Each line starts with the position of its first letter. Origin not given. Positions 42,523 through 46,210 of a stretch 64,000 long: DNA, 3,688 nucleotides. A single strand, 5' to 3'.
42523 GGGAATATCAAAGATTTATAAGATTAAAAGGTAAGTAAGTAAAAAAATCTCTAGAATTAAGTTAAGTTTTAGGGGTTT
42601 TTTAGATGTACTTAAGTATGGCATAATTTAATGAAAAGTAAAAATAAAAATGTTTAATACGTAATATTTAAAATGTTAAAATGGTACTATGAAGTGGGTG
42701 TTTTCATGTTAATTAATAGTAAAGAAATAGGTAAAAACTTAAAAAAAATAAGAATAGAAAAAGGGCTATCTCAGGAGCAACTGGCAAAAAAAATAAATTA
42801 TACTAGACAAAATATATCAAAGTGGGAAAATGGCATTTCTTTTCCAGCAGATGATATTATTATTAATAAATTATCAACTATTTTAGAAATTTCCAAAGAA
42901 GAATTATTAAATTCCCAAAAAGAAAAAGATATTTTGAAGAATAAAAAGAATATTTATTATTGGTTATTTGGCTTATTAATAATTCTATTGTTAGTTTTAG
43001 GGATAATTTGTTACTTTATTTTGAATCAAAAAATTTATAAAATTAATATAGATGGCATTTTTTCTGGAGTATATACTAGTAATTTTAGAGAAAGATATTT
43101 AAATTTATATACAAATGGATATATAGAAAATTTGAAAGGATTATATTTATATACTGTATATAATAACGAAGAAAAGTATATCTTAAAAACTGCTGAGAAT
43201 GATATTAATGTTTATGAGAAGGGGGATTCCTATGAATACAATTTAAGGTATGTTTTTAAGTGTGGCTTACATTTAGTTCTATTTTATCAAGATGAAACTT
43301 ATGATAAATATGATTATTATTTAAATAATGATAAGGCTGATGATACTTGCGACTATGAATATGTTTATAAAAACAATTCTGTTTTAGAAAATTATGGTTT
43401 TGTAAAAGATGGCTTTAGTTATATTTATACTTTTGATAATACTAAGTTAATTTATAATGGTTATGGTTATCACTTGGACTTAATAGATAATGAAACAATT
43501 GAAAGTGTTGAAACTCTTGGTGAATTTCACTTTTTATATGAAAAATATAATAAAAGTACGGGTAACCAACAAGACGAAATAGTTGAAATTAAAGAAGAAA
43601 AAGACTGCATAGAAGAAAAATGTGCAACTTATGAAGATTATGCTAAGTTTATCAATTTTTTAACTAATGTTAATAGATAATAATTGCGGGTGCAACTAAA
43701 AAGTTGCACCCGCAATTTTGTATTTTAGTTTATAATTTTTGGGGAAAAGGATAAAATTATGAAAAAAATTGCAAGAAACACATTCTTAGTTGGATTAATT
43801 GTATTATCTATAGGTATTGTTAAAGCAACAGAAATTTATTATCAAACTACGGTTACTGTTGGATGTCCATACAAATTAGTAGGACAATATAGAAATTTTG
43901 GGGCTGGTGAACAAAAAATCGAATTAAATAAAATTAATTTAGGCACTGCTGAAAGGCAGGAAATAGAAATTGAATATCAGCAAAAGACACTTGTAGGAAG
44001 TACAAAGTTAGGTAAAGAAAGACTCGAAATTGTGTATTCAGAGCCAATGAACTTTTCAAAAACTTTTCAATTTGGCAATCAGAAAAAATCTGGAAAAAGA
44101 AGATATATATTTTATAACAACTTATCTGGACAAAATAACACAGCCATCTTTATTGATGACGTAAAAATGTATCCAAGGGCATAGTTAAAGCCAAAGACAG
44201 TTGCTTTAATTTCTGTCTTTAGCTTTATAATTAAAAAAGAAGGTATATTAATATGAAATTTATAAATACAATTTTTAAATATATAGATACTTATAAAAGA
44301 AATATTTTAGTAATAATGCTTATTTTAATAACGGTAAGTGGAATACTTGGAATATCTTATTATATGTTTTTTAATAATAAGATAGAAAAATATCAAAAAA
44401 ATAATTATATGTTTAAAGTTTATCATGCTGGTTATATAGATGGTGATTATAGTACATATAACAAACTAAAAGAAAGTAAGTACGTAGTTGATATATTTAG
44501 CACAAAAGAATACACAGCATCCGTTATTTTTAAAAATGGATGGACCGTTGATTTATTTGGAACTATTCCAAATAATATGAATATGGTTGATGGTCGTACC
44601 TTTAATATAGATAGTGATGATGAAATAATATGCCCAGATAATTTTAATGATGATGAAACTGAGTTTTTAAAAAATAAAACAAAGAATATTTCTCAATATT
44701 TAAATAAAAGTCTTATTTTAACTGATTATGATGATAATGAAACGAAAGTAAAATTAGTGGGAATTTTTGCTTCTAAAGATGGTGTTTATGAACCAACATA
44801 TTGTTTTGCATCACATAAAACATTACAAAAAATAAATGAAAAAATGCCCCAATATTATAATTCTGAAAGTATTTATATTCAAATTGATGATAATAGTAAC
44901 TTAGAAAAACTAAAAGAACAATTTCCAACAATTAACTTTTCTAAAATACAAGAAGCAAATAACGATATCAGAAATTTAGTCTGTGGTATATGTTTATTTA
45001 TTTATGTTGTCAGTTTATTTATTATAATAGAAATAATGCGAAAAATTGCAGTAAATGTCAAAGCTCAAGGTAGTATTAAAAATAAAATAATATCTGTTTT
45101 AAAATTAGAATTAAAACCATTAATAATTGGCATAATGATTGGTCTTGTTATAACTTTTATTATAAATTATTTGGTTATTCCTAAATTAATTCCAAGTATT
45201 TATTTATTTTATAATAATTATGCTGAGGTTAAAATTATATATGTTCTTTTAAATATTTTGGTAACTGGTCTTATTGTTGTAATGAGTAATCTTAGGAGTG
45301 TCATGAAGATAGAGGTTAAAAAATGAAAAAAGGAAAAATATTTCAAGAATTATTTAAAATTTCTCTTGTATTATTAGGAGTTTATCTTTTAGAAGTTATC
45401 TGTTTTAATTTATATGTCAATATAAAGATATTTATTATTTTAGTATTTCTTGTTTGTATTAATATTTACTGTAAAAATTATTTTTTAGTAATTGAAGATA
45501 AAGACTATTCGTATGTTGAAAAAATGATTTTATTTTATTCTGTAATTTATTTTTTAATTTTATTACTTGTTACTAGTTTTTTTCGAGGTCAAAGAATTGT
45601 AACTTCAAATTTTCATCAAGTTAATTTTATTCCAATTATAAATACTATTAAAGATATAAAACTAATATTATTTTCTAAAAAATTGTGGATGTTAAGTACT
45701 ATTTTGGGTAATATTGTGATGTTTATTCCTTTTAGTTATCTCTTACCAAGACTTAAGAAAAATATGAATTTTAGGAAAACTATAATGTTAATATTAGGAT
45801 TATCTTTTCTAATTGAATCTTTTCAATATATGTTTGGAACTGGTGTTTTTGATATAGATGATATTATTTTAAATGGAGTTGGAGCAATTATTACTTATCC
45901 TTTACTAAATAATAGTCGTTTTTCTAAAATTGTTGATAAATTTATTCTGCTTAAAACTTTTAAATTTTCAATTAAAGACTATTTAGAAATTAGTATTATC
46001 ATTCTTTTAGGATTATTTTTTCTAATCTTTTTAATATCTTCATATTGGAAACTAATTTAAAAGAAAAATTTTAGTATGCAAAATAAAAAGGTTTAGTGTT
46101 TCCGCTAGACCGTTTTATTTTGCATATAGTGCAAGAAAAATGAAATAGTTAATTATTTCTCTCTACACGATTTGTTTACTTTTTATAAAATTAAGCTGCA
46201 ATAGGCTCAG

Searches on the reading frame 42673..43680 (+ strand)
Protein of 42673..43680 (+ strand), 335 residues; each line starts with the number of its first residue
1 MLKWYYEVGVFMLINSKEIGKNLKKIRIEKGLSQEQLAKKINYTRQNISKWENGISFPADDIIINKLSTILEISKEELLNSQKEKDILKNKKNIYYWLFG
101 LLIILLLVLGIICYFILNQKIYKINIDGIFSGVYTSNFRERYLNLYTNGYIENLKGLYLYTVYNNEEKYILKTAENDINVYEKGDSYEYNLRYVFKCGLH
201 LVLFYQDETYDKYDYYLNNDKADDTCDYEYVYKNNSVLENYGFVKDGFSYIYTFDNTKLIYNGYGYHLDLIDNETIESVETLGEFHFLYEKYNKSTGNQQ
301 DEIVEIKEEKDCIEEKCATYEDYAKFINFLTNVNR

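Call 30: search_protein_families(library=pfam, proteins=[window:42673-43680:+], max_evalue=0.001)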
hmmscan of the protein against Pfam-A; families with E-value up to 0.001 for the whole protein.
window:42673-43680:+ (335 aa): 4 families
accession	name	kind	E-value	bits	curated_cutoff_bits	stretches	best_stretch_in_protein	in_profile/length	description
PF01381.28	HTH_3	-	3.2e-12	46.7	23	1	23-78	1-55/55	Helix-turn-helix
PF12844.13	HTH_19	-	9.8e-10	38.6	30.2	1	20-80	1-60/64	Helix-turn-helix domain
PF13560.12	HTH_31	-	1.1e-06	29.3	27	1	19-60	2-44/64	Helix-turn-helix domain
PF13443.12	HTH_26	-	2.1e-06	28.3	22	1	22-81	1-60/63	Cro/C1-type HTH DNA-binding domain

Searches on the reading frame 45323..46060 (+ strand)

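Call 30: search_protein_families(library=pfam, proteins=[window:45323-46060:+], max_evalue=0.001)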
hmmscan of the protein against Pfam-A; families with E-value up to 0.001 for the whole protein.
window:45323-46060:+ (245 aa): 1 family
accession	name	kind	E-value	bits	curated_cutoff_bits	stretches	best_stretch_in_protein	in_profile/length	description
PF04892.17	VanZ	-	7.5e-21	75.5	30.1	1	74-194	2-121/126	VanZ like family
